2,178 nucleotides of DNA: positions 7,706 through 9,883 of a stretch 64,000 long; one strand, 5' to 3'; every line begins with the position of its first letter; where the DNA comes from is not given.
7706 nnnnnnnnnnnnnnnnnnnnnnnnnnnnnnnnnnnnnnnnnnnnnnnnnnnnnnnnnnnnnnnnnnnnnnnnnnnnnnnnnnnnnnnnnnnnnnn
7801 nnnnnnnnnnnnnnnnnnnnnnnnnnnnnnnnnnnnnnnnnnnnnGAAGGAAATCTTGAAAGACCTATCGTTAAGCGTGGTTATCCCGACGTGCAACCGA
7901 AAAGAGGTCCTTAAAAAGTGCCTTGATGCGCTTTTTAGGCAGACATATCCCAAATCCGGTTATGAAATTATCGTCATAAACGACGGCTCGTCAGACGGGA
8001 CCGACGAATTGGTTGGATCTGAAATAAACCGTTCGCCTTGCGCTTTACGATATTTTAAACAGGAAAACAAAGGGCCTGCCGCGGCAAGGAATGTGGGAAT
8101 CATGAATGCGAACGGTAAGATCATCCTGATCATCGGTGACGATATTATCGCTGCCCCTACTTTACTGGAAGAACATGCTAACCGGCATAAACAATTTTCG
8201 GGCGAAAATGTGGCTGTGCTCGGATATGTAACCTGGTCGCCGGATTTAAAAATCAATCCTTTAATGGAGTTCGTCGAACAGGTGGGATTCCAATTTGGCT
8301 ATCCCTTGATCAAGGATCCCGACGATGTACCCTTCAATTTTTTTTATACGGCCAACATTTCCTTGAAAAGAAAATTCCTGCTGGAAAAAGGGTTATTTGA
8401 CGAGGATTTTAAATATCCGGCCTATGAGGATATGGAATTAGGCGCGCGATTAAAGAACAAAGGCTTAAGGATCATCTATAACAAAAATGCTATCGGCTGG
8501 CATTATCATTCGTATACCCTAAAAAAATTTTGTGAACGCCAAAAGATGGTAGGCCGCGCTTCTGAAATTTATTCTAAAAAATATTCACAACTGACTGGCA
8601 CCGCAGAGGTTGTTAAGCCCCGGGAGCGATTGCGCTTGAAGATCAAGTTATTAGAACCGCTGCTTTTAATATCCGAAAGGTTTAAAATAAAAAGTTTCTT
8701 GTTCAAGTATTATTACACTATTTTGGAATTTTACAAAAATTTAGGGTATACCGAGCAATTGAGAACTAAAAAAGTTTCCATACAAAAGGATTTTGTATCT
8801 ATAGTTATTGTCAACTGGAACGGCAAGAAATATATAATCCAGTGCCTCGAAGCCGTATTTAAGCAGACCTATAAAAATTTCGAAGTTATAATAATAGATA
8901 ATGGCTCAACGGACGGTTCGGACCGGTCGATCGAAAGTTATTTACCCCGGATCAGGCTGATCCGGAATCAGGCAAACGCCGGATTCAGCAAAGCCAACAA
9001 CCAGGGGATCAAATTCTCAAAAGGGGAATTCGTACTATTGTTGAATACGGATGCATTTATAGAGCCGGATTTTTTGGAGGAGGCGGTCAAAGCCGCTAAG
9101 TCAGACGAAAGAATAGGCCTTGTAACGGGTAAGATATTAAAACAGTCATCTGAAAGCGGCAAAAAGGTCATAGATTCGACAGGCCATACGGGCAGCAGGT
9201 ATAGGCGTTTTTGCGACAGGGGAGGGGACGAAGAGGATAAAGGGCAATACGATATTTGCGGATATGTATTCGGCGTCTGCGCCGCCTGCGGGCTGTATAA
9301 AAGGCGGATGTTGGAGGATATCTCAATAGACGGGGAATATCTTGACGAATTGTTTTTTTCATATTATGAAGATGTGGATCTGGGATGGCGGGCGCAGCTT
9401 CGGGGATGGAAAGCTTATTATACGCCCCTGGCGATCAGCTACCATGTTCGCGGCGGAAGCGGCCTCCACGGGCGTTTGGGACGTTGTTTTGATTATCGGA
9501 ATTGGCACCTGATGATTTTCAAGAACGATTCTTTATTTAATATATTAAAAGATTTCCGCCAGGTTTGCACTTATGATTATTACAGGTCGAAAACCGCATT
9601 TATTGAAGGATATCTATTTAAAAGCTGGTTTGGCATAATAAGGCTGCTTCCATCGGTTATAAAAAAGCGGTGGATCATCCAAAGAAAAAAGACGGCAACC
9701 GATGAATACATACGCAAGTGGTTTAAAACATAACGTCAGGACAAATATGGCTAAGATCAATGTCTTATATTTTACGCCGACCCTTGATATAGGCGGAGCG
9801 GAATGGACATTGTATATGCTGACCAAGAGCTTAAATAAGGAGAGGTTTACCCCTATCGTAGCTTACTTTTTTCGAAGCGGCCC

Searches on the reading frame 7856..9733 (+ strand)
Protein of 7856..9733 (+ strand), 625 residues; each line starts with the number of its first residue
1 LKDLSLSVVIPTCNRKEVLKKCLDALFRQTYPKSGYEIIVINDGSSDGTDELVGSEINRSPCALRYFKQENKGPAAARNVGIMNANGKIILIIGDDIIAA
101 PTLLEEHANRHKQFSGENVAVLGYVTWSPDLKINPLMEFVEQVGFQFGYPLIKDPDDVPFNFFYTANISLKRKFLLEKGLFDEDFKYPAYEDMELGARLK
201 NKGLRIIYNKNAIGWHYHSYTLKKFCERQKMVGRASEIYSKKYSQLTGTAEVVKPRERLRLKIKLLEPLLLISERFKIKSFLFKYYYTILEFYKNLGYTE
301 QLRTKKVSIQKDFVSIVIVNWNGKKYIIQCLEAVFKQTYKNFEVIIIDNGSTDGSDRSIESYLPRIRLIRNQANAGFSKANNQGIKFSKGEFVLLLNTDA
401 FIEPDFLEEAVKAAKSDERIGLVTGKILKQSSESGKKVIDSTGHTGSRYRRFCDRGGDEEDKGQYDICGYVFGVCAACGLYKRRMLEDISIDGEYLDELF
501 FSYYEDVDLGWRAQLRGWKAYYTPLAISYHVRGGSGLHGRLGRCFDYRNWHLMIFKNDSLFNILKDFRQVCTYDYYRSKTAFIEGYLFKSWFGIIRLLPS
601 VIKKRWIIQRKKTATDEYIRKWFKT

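Call 25: find_encoding_contigs(protein=window:7856-9733:+, flank=10000, max_places=1)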
Protein window:7856-9733:+ (625 aa): 5 contigs read that carry it; 1 place shown.
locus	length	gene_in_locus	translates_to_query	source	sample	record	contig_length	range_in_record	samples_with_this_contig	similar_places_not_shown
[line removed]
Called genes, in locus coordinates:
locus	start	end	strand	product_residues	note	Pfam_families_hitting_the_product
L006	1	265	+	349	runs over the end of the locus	PF14907:NTP_transf_5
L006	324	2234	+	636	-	PF02706:Wzz, PF13807:GNVR, PF01656:CbiA, PF10609:ParA (faint), PF13614:AAA_31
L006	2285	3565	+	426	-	PF04932:Wzy_C (weak)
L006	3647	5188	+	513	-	PF01554:MatE (weak), PF01943:Polysacc_synt, PF13440:Polysacc_synt_3, PF03023:MurJ (weak)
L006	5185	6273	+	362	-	PF04055:Radical_SAM, PF13186:SPASM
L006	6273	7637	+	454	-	PF02310:B12-binding, PF04055:Radical_SAM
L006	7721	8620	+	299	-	PF01073:3Beta_HSD, PF01370:Epimerase, PF02719:Polysacc_synt_2 (weak), PF04321:RmlD_sub_bind, PF16363:GDP_Man_Dehyd, PF07993:NAD_binding_4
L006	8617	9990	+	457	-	PF04055:Radical_SAM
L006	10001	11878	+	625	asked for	PF00535:Glycos_transf_2, PF10111:Glyco_tranf_2_2, PF13506:Glyco_transf_21 (faint), PF13641:Glyco_tranf_2_3, PF13632:Glyco_trans_2_3 (faint), PF13641:Glyco_tranf_2_3, PF00535:Glycos_transf_2, PF10111:Glyco_tranf_2_2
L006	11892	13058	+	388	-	PF13439:Glyco_transf_4, PF13579:Glyco_trans_4_4 (weak), PF13524:Glyco_trans_1_2 (faint), PF00534:Glycos_transf_1, PF13692:Glyco_trans_1_4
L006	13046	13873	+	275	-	PF00535:Glycos_transf_2 (faint), PF13712:Glyco_tranf_2_5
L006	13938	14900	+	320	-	PF13524:Glyco_trans_1_2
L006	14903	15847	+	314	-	PF13489:Methyltransf_23, PF07021:MetW, PF08003:Methyltransf_9, PF08241:Methyltransf_11, PF08242:Methyltransf_12, PF13649:Methyltransf_25, PF13847:Methyltransf_31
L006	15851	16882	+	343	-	PF13524:Glyco_trans_1_2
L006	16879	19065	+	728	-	PF13439:Glyco_transf_4, PF13477:Glyco_trans_4_2, PF13579:Glyco_trans_4_4, PF20706:GT4-conflict (weak), PF00534:Glycos_transf_1, PF13692:Glyco_trans_1_4, PF00534:Glycos_transf_1, PF13692:Glyco_trans_1_4, +1 more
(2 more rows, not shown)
